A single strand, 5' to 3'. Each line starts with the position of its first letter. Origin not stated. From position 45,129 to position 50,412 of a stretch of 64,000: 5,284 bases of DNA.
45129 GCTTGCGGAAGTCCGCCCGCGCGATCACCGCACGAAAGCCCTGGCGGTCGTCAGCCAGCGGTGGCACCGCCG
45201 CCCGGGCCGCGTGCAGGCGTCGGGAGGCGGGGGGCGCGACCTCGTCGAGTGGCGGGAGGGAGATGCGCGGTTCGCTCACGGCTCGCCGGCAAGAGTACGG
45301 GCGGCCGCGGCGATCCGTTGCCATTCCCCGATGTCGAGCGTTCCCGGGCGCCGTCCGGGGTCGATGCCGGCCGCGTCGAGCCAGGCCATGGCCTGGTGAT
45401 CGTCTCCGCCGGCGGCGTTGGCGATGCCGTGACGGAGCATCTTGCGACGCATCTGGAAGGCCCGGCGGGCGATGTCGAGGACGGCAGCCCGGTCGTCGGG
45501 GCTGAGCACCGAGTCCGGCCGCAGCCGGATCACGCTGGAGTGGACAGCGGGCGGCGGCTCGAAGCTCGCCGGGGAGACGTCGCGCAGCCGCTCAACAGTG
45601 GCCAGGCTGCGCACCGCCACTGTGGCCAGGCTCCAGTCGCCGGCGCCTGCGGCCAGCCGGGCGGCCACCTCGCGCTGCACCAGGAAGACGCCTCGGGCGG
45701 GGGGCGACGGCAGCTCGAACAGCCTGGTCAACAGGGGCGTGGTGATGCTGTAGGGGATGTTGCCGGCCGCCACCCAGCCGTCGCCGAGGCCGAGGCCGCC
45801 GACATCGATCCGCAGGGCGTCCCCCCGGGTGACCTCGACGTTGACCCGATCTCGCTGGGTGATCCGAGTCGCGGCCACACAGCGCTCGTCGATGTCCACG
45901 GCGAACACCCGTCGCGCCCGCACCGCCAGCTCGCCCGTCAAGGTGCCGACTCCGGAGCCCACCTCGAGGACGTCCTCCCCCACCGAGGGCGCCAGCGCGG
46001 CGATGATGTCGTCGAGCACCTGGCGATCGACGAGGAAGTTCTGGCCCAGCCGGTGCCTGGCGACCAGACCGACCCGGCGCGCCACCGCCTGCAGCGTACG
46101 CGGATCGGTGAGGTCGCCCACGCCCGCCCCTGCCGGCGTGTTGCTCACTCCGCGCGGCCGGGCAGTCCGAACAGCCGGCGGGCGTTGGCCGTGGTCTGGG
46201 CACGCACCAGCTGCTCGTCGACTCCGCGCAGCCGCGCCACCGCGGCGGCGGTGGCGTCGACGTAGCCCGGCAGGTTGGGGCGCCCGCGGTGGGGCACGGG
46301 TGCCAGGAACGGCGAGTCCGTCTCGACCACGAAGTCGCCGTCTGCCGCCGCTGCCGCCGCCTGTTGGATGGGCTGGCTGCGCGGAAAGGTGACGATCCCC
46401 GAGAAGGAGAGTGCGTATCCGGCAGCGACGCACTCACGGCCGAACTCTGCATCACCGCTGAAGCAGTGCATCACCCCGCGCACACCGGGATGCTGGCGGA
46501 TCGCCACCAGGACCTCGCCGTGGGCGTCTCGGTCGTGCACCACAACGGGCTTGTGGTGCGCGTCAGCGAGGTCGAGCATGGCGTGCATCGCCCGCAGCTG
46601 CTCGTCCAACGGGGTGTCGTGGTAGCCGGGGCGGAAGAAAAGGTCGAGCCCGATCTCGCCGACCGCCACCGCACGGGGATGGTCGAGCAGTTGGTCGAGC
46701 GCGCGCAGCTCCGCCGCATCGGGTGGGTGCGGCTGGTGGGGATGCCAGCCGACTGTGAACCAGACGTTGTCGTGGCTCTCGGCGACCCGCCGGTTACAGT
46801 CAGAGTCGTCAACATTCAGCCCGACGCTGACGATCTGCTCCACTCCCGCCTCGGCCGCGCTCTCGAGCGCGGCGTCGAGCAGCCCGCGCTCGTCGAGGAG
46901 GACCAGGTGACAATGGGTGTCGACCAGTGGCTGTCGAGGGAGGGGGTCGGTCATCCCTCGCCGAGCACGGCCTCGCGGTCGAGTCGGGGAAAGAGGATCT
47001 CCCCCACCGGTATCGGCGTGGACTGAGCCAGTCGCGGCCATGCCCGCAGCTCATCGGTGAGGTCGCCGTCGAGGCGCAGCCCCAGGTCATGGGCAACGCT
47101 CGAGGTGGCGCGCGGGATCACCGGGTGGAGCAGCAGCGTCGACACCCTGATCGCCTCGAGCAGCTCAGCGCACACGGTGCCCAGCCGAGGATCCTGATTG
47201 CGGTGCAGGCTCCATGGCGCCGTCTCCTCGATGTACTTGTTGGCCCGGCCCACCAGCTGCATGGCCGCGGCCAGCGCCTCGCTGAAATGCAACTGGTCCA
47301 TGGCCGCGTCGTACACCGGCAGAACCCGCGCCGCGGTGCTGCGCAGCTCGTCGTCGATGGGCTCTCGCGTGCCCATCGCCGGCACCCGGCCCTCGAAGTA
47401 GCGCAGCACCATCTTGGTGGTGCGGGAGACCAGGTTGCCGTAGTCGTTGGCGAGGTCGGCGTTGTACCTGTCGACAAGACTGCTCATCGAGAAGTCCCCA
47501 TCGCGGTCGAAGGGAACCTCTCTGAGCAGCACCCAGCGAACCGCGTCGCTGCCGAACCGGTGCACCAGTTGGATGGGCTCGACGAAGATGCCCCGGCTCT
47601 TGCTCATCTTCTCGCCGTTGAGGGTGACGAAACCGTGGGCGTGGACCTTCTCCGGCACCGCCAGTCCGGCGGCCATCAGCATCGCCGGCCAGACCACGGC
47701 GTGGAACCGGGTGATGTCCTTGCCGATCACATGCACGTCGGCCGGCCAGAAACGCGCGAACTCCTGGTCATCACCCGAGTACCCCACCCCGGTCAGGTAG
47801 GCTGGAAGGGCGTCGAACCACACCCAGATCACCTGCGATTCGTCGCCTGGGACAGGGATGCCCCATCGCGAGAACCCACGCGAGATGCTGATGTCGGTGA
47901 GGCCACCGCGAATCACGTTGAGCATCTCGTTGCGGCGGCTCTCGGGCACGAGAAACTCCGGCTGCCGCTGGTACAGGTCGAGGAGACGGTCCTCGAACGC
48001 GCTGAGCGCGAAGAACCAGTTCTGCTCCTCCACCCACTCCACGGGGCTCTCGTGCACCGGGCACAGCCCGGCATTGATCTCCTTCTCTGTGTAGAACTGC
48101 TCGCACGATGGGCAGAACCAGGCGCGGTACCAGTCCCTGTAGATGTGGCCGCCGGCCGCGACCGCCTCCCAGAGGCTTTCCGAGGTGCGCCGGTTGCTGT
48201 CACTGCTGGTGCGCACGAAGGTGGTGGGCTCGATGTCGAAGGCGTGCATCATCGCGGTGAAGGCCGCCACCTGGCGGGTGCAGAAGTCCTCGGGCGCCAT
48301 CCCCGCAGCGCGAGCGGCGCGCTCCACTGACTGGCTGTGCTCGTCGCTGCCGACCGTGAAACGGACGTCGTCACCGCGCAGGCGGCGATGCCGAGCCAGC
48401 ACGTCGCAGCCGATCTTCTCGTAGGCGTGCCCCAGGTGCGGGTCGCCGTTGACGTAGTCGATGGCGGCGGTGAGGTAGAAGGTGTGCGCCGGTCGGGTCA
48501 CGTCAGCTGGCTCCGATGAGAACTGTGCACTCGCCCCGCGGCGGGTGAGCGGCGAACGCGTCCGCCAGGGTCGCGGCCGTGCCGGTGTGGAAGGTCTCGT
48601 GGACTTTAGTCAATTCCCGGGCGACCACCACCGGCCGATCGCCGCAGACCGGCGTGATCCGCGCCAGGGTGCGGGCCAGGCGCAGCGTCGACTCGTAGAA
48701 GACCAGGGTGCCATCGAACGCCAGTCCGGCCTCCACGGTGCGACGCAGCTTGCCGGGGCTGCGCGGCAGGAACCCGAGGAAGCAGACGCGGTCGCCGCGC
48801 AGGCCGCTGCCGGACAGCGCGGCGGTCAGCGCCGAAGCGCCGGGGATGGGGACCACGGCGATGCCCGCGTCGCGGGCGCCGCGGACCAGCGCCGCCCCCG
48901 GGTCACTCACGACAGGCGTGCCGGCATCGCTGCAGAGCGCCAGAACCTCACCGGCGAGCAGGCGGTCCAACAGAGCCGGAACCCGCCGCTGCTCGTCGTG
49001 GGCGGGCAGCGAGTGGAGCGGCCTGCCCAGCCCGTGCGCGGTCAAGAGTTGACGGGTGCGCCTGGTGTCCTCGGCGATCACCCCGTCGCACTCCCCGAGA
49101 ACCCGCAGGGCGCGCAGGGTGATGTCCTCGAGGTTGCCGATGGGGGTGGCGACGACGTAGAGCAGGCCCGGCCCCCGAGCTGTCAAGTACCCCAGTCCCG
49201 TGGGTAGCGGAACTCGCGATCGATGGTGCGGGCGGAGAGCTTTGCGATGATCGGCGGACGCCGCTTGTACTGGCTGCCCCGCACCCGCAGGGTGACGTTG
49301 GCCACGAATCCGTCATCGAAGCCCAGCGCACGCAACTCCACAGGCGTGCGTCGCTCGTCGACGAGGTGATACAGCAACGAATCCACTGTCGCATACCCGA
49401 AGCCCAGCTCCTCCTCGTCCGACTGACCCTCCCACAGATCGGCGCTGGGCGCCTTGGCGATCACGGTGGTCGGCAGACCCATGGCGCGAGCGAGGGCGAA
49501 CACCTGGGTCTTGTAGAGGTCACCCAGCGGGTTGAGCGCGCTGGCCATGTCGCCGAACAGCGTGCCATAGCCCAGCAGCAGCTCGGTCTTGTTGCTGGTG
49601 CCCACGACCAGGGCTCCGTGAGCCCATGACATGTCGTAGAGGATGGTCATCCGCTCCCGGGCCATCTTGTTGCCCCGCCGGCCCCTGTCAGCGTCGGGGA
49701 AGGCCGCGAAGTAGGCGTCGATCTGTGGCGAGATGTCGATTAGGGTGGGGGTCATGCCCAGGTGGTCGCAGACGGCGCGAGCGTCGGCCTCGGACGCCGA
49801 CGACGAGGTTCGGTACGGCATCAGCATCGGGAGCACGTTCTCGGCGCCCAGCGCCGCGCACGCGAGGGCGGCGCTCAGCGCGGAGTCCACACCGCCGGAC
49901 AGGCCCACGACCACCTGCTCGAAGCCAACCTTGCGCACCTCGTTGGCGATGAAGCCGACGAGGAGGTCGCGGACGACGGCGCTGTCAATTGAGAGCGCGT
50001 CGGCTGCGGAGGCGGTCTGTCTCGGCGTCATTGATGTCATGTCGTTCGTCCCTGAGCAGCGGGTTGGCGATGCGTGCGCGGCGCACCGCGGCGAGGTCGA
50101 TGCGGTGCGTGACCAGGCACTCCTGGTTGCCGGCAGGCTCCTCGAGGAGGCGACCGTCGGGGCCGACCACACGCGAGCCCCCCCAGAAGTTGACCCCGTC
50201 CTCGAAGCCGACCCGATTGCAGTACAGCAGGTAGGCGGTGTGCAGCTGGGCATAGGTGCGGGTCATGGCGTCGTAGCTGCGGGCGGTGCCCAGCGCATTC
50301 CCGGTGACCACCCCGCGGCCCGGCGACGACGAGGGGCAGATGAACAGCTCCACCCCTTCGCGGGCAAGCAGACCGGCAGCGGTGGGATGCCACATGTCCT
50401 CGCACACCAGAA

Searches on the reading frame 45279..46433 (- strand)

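Call 75: search_protein_families(library=pfam, max_evalue=0.00001, proteins=[window:45279-46433:-])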
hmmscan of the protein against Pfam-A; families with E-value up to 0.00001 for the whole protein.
window:45279-46433:- (385 aa): 2 families
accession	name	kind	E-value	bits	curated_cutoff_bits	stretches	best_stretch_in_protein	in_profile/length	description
PF00398.26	RrnaAD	-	4.7e-39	134.5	24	1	125-369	4-252/263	Ribosomal RNA adenine dimethylase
PF13649.12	Methyltransf_25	-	1.5e-06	29.3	27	1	155-210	1-59/97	Methyltransferase domain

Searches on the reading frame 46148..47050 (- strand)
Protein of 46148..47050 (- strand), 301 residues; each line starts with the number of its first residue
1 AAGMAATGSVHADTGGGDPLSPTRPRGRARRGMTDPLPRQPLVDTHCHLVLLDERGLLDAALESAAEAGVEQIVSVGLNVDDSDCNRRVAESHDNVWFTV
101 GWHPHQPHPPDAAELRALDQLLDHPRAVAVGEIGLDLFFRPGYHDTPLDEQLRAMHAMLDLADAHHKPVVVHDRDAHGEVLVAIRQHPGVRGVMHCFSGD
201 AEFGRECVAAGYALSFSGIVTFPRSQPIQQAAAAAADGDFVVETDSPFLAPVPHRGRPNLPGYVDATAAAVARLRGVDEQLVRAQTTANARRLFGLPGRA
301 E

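Call 11: search_protein_families(library=pfam, max_evalue=0.00001, proteins=[window:46148-47050:-])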
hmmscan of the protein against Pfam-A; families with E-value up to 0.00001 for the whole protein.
window:46148-47050:- (301 aa): 1 family
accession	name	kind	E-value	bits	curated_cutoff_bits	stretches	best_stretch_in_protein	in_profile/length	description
PF01026.27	TatD_DNase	-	2.4e-68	230.7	27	1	43-295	1-253/253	TatD related DNase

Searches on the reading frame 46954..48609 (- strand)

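Call 11: search_protein_families(library=pfam, max_evalue=0.00001, proteins=[window:46954-48609:-])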
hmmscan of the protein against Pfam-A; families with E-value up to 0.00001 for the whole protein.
window:46954-48609:- (552 aa): 4 families
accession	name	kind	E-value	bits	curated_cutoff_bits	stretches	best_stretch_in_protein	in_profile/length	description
PF09334.17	tRNA-synt_1g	-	6.8e-102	341.6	20.1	2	186-397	172-390/391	tRNA synthetases class I (M)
PF00133.28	tRNA-synt_1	-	1.7e-27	96.7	22.7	2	258-367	296-407/414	tRNA synthetases class I (I, L, M and V)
PF01406.26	tRNA-synt_1e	-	6.4e-11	42.6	27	0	53-138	19-104/301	tRNA synthetases class I (C) catalytic domain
PF19303.5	Anticodon_3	-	2e-10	41.2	23.5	1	409-546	1-138/152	Anticodon binding domain of methionyl tRNA ligase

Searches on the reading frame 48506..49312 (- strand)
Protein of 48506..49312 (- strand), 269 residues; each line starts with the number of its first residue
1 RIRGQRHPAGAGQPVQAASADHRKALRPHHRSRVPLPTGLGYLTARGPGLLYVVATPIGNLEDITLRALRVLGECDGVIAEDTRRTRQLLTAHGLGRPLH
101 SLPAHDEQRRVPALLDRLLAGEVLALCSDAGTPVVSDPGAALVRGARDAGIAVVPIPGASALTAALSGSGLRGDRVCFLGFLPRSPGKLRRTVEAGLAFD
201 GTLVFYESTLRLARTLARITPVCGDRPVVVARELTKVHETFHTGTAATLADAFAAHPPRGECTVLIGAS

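Call 75: search_protein_families(library=pfam, max_evalue=0.00001, proteins=[window:48506-49312:-])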
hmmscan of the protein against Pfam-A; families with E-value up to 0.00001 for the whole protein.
window:48506-49312:- (269 aa): 1 family
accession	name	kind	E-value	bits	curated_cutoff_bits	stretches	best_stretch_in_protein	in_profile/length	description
PF00590.25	TP_methylase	-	2.1e-28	100.2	27.8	1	51-249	2-211/212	Tetrapyrrole (Corrin/Porphyrin) Methylases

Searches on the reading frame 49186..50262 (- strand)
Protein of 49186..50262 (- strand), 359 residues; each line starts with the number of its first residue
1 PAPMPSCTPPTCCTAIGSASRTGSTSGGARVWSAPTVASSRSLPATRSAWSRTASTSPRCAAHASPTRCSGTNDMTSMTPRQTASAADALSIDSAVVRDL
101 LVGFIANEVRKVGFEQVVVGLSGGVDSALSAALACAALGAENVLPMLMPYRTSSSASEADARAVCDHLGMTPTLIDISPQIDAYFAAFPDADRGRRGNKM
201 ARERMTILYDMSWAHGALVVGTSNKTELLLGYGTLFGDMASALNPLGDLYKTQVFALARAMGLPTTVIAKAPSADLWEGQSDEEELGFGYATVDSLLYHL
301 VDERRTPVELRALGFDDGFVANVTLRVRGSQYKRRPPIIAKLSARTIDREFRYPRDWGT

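Call 11: search_protein_families(library=pfam, max_evalue=0.00001, proteins=[window:49186-50262:-])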
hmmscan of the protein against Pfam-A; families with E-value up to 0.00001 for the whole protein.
window:49186-50262:- (359 aa): 2 families
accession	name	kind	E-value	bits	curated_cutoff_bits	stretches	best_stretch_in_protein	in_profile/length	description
PF02540.23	NAD_synthase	-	5.5e-75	252.1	21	1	101-337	5-242/242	NAD synthase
PF03054.22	tRNA_Me_trans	-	5.7e-06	26.6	20.6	0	116-173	2-68/202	tRNA methyl transferase HUP domain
